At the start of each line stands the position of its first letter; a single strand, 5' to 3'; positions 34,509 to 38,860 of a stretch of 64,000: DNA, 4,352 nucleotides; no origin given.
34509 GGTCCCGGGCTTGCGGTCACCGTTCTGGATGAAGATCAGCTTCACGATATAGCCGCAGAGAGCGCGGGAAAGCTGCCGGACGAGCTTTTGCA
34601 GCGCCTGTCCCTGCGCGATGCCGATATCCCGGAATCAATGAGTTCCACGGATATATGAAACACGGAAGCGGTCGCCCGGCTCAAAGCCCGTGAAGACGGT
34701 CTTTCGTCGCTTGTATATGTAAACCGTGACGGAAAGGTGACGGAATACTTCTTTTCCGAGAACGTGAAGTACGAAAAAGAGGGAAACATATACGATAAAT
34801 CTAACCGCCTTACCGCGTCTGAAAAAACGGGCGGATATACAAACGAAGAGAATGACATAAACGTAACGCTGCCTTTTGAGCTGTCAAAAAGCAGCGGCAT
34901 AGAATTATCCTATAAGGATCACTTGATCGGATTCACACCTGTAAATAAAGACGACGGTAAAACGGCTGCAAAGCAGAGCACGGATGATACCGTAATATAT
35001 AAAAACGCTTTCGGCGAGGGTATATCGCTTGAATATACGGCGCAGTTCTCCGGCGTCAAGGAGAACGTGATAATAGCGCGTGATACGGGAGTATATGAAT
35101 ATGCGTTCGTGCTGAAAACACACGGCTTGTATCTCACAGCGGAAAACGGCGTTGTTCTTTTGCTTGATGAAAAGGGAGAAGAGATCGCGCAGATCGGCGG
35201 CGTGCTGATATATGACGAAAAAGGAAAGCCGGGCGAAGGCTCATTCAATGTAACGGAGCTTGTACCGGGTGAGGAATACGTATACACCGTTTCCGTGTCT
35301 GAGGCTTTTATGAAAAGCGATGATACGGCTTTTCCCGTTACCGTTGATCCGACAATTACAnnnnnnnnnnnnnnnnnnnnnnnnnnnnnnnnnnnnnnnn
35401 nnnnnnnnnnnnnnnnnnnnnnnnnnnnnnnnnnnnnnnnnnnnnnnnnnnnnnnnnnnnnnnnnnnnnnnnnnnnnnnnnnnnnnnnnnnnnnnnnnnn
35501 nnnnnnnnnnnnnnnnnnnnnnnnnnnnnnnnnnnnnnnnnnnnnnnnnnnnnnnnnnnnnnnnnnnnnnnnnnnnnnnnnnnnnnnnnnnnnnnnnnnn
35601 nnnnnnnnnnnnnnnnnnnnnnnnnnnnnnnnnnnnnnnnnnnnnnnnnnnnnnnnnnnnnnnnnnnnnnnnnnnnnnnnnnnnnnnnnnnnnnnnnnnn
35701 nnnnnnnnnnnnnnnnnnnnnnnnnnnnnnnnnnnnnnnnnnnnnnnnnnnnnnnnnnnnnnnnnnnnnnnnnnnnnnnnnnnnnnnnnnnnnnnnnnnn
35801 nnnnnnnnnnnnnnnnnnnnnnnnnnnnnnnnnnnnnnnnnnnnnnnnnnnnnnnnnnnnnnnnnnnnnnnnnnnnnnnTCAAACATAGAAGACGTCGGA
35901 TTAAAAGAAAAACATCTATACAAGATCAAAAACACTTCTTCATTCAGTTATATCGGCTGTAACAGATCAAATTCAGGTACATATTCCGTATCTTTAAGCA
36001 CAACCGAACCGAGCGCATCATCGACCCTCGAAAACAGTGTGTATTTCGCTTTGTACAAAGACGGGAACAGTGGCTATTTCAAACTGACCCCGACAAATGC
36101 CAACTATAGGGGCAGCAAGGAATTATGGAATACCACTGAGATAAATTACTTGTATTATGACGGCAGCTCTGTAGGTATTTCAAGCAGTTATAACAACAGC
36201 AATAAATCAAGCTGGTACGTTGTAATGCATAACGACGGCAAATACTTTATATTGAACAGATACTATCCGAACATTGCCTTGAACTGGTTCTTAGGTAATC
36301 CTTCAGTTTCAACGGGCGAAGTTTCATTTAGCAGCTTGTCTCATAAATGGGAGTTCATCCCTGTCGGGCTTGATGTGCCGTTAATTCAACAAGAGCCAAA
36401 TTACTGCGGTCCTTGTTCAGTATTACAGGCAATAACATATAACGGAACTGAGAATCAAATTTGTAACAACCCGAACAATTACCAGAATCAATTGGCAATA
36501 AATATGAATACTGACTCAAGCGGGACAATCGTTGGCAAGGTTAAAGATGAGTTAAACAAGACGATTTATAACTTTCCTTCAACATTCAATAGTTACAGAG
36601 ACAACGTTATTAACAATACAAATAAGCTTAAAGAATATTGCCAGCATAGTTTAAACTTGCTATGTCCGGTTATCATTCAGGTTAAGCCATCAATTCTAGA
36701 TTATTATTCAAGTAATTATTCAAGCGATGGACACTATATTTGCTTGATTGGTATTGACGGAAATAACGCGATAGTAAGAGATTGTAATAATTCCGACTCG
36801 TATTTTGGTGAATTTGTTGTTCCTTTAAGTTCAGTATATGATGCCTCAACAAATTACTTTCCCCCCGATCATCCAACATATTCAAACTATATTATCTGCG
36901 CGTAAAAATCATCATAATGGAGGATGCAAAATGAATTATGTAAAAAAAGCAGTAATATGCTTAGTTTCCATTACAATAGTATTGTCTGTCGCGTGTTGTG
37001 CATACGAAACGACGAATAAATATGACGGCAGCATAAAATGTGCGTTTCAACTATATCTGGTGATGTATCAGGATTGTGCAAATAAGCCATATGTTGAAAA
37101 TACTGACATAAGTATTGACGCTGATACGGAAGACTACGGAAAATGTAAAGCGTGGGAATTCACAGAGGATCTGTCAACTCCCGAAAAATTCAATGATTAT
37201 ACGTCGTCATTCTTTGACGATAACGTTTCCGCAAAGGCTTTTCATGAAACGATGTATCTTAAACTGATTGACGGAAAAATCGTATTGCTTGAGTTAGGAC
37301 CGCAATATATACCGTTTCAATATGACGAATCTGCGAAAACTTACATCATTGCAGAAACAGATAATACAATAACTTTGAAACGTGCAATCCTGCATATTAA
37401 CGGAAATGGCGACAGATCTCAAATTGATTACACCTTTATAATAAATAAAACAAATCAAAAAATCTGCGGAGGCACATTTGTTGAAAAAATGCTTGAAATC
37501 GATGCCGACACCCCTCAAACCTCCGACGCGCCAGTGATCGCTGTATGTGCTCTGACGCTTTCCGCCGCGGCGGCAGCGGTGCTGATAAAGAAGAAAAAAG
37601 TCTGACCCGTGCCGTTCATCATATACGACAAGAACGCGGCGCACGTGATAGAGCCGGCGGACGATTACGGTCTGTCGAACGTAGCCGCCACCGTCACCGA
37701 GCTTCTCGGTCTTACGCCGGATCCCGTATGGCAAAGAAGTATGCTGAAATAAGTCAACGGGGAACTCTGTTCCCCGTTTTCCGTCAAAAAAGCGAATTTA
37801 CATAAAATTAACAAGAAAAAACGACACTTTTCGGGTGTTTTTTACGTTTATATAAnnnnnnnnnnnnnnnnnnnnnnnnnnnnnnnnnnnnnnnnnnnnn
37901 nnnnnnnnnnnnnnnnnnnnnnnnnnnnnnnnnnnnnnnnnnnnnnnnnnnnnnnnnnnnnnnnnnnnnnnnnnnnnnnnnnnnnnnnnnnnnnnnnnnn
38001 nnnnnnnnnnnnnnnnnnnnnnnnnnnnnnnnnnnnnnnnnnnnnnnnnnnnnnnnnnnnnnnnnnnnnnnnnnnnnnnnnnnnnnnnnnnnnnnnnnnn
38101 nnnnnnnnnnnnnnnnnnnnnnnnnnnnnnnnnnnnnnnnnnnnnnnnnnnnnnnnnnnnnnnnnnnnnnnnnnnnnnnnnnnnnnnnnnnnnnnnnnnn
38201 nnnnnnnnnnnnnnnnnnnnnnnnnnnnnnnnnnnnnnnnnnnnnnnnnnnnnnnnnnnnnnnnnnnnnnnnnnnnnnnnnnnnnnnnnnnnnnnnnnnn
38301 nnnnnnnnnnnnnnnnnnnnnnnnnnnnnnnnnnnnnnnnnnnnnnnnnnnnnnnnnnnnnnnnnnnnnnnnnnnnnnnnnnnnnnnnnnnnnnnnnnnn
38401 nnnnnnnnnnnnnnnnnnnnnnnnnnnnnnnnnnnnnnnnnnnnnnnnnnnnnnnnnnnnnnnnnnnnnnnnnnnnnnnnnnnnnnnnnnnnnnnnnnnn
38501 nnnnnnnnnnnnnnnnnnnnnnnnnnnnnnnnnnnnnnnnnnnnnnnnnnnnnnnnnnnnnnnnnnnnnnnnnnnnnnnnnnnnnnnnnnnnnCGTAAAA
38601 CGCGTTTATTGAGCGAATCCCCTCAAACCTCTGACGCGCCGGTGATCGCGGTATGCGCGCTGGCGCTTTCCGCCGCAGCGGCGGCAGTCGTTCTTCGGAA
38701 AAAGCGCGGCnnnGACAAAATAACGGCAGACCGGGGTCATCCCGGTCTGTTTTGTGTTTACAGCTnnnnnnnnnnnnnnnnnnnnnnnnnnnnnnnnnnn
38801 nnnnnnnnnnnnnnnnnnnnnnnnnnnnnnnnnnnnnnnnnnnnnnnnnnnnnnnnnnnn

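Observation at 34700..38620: Low-GC island whose boundary falls inside a gene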

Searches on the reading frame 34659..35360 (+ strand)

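Call 90: search_protein_families(library=pfam, proteins=[window:34659-35360:+], max_evalue=5)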
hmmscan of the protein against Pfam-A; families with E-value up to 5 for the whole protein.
window:34659-35360:+ (234 aa): 1 family
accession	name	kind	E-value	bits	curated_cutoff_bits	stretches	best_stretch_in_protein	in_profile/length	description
PF23185.1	CFAP43_N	-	0.14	11.8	27.1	1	121-176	158-213/300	CFAP43 N-terminal domain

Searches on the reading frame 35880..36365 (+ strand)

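Call 90: search_protein_families(library=pfam, proteins=[window:35880-36365:+], max_evalue=5)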
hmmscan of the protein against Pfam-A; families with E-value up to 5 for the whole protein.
window:35880-36365:+ (162 aa): 2 families
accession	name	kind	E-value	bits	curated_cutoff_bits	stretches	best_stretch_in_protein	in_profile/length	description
PF18523.7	Sld3_N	-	0.0055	17.3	25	1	100-140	31-71/115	Sld3 N-terminal domain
PF20098.4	DUF6488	-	0.1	13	27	0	4-63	48-101/110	Family of unknown function (DUF6488)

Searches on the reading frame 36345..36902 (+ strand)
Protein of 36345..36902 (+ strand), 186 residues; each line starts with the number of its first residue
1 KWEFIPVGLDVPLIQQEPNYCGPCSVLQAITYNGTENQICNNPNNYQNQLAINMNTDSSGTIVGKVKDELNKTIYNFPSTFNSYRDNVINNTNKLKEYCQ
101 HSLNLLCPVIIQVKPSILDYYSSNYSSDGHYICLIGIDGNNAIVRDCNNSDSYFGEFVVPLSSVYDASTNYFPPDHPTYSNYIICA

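Call 60: search_solved_structures(query=A2, max_evalue=10, show_alignments=2)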
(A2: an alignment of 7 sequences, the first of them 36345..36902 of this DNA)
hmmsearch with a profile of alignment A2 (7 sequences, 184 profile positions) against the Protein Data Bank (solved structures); distinct sequences matched with E-value up to 10: 9.
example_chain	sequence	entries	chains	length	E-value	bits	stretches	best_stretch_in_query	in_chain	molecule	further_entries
6mpz_A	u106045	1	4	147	0.0018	21.8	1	12-36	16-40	Double Glycine Motif Protease domain from AMS/PCAT Transporter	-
6th5_A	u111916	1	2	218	0.015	18.8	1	15-151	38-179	Alr0975 protein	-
6tho_A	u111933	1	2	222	0.015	18.7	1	15-151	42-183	Alr0975 protein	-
2btw_B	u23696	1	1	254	0.016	18.7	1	15-151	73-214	ALR0975 PROTEIN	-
2btw_A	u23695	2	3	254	0.022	18.3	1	15-151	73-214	ALR0975 PROTEIN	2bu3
3erv_A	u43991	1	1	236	0.045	17.2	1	11-149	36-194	putative C39-like peptidase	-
9jdd_A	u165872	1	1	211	0.051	17.1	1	83-140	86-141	Peptidase C39-like domain-containing protein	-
9l5u_A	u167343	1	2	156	0.071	16.6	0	3-58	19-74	DUF4150 domain-containing protein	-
9jg8_C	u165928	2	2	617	0.14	15.6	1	84-140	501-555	Peptidase C39-like domain-containing protein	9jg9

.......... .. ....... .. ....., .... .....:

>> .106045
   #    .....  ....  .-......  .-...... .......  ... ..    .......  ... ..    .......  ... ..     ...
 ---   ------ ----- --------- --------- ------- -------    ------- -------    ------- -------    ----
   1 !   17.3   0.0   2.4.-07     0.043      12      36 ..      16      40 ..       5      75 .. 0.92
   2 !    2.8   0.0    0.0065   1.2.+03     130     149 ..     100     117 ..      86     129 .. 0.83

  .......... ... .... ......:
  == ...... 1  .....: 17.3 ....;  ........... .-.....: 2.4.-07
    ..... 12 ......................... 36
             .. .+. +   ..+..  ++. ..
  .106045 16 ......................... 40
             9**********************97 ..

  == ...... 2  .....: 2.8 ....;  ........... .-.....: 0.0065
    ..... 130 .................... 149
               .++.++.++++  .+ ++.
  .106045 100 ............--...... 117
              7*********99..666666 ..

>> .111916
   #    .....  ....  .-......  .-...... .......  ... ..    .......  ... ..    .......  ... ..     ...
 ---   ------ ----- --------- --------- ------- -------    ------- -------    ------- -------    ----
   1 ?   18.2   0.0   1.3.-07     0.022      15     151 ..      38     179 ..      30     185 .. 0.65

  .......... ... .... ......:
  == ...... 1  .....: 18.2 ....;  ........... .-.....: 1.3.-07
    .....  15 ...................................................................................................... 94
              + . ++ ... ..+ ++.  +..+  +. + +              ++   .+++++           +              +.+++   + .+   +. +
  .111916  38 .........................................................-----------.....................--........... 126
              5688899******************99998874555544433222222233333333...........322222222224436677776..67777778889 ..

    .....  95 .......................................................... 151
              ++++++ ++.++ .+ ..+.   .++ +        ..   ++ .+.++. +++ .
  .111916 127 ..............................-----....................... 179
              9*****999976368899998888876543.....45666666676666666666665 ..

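Call 70: predict_structure(alignment_id=A2)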
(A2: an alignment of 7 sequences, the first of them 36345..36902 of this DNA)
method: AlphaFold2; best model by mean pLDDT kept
length: 186 residues; sequences in the alignment: 7
mean_pLDDT: 62.9   pTM: 0.65
mean pLDDT of the five models: 62.9, 61.4, 60.5, 54.1, 52.6
residues with pLDDT >= 90: 5; 70-90: 61; 50-70: 70; < 50: 50
segments of 3 or more residues with pLDDT < 50: 1-9, 44-51, 53-60, 78-87, 173-181
pLDDT, mean of each block of 10 residues (from residue 1): 39 65 65 60 46 45 53 50 46 78 72 79 65 85 82 79 83 46 50
secondary structure, 60 per line:
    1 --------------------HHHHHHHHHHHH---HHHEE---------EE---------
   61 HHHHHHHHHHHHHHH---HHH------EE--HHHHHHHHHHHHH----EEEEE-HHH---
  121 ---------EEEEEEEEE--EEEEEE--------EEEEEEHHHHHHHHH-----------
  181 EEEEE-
elements in order: H21-32 H61-75 H92-104 E109-113 E130-138 E141-146 E155-160 H161-169 E181-185

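Call 73: fold_search(model_id=the predicted structure, library=pdb)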
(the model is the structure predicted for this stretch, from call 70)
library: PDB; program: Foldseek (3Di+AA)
matches with E <= 10: 470; with E <= 0.001: 1
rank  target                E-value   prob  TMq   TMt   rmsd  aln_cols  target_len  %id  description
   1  9qvj_A                9.9e-04  1.00  0.33  0.21   3.5        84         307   13  Crystal structure of CtaG from Ruminiclostridium cellulolyticum (P2(1)-medium) (released 2025-10-01)
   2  9qvq_B                1.3e-03  1.00  0.35  0.22   3.0        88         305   14  Crystal structure of the CtaG_H128A variant from Ruminiclostridium cellulolyticum in complex with PHBA (P2(1)-medium) (released 2025-10-01)
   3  9qvl                  2.0e-03  1.00  0.36  0.22   2.9        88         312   14  Crystal structure of the CtaG_C11A variant from Ruminiclostridium cellulolyticum (P2(1)2(1)2(1)-small) (released 2025-10-01)
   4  9qvk                  2.1e-03  1.00  0.28  0.18   5.0        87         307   11  Crystal structure of the CtaG_C11A variant from Ruminiclostridium cellulolyticum (P2(1)-small) (released 2025-10-01)
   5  2bu3_B                2.7e-03  1.00  0.46  0.43   6.7       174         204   14  Acyl-enzyme intermediate between Alr0975 and glutathione at pH 3.4 (released 2005-12-14)
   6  2bu3_A                3.0e-03  1.00  0.44  0.41   5.9       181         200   12  Acyl-enzyme intermediate between Alr0975 and glutathione at pH 3.4 (released 2005-12-14)
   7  9qvs                  3.2e-03  1.00  0.29  0.18   4.0        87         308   11  Crystal structure of the CtaG_D144N variant from Ruminiclostridium cellulolyticum (P2(1)-small) (released 2025-10-01)
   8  8gs1_B                3.4e-03  1.00  0.33  0.20   5.7        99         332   15  Crystal structure of AziU2-U3 complex from Streptomyces sahachiroi NRRL2485 (released 2023-09-06)
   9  8z4n_A                3.9e-03  1.00  0.45  0.37   9.5       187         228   14  Pseudomurein Endoisopeptidase PeiR-C90A (released 2025-04-23)
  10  9l5u_B                4.6e-03  1.00  0.46  0.58   4.5       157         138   13  Papain-like cysteine protease toxin/immunity pair (released 2025-06-04)
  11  9qvo                  5.2e-03  1.00  0.27  0.17   5.0        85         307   10  Crystal structure of the CtaG_H128A variant from Ruminiclostridium cellulolyticum (P2(1)-small) (released 2025-10-01)
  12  6th5_B                5.2e-03  0.99  0.47  0.41   6.2       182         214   12  Crystal structure of mature wildtype primitive Phytochelatin synthase from Nostoc spec. - Alr0975 (released 2020-11-25)
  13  9qvp_A                5.6e-03  1.00  0.35  0.22   3.0        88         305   12  Crystal structure of the CtaG_H128A variant from Ruminiclostridium cellulolyticum (P2(1)2(1)2(1)-medium) (released 2025-10-01)
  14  9quz                  5.6e-03  1.00  0.29  0.18   3.9        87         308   13  Crystal structure of CtaG from Ruminiclostridium cellulolyticum (P2(1)-small) (released 2025-10-01)
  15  8z4h_A                7.2e-03  1.00  0.45  0.38   9.4       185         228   14  Pseudomurein Endoisopeptidase PeiR (released 2025-04-23)
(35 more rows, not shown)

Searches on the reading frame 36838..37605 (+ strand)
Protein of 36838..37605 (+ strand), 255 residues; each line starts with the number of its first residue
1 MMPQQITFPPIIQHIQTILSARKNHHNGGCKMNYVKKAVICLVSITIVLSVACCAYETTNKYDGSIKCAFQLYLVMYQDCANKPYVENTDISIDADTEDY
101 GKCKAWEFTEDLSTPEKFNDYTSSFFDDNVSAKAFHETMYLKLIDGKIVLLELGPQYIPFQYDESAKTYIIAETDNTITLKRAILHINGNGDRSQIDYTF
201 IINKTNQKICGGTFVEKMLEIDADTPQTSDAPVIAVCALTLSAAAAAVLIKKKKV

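Call 6: search_protein_families(library=pfam, proteins=[window:36838-37605:+], max_evalue=0.01)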
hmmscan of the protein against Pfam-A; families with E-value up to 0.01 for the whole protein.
window:36838-37605:+ (255 aa): 1 family
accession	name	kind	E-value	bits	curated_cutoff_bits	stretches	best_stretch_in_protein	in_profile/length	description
PF08804.16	gp32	-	0.0053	17.2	26.8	1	48-170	51-170/208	gp32 DNA binding protein like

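Call 7: search_protein_families(library=ncbifam, proteins=[window:36838-37605:+], max_evalue=0.01)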
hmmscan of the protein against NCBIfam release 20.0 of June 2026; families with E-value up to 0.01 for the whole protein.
window:36838-37605:+ (255 aa): 0 families

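Call 40: search_protein_families(library=pfam, proteins=[window:36931-37602:+], max_evalue=1)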
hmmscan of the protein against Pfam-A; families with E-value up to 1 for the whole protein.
window:36931-37602:+ (224 aa): 3 families
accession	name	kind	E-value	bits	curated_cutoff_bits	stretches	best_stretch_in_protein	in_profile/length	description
PF08804.16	gp32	-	0.0057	17.1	26.8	1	41-139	75-170/208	gp32 DNA binding protein like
PF14730.11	DUF4468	-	0.02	15.7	22.6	1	130-177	37-80/92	Domain of unknown function (DUF4468) with TBP-like fold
PF16800.11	Endopep_inhib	-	0.027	14.8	29.9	1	64-156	35-124/150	IseA DL-endopeptidase inhibitor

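Call 45: find_homologous_proteins(query=window:36931-37602:+, max_evalue=0.001)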
Query window:36931-37602:+ (224 aa): 5 proteins with E <= 0.001 among 214 candidates.
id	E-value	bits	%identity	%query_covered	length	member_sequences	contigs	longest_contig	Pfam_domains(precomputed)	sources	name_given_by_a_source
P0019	6.8e-144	495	100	100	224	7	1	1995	-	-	-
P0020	4.9e-121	420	84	100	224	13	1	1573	-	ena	-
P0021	4.0e-108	378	75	100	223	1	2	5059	-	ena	-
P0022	1.9e-67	245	52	97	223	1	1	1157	-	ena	-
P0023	9.7e-27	112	37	99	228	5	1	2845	-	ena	-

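Call 46: find_encoding_contigs(protein=P0021, flank=6000, max_places=3)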
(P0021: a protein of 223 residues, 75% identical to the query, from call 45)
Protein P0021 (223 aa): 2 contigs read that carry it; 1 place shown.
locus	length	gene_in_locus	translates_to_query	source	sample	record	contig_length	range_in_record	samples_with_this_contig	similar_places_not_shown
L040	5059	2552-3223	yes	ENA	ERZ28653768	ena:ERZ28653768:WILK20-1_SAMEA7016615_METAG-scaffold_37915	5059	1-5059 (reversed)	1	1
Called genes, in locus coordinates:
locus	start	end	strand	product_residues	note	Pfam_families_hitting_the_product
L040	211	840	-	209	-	PF13189:Cytidylate_kin2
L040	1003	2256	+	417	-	-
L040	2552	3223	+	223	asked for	-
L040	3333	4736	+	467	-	-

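Call 47: find_encoding_contigs(protein=P0023, flank=6000, max_places=3)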
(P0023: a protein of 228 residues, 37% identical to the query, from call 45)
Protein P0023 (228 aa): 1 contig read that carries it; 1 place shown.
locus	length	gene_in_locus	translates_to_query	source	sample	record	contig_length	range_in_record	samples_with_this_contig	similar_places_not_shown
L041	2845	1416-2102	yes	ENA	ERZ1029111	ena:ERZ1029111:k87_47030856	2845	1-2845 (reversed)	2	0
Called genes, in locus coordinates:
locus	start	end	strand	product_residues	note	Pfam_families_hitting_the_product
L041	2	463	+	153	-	?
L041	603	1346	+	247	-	-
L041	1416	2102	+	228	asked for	-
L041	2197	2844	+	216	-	?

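Call 103: search_protein_families(library=padloc, proteins=[window:36931-37602:+], max_evalue=0.01)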
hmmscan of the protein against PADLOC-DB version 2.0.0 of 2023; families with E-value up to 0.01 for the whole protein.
window:36931-37602:+ (224 aa): 0 families

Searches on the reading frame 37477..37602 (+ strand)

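Call 58: search_protein_families(library=ncbifam, proteins=[window:37477-37602:+], max_evalue=10)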
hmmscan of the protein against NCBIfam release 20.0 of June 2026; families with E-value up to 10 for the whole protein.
seq(42 aa): 1 family
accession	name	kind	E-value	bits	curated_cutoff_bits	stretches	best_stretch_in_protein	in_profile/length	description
NF033846.1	Rumino_NPXTG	domain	0.004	17.4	23.5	1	20-41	9-30/30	NPXTG-anchored protein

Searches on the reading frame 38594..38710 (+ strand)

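Call 58: search_protein_families(library=ncbifam, proteins=[window:38594-38710:+], max_evalue=10)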
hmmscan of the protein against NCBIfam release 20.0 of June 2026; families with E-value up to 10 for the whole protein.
seq(39 aa): 2 families
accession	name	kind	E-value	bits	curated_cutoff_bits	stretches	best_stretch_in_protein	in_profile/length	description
NF033846.1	Rumino_NPXTG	domain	0.002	18.4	23.5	1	15-38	7-30/30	NPXTG-anchored protein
NF058571.1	GVDTG_CTERM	domain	0.003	17.8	29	1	13-36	20-43/44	GVDTG sorting domain-containing protein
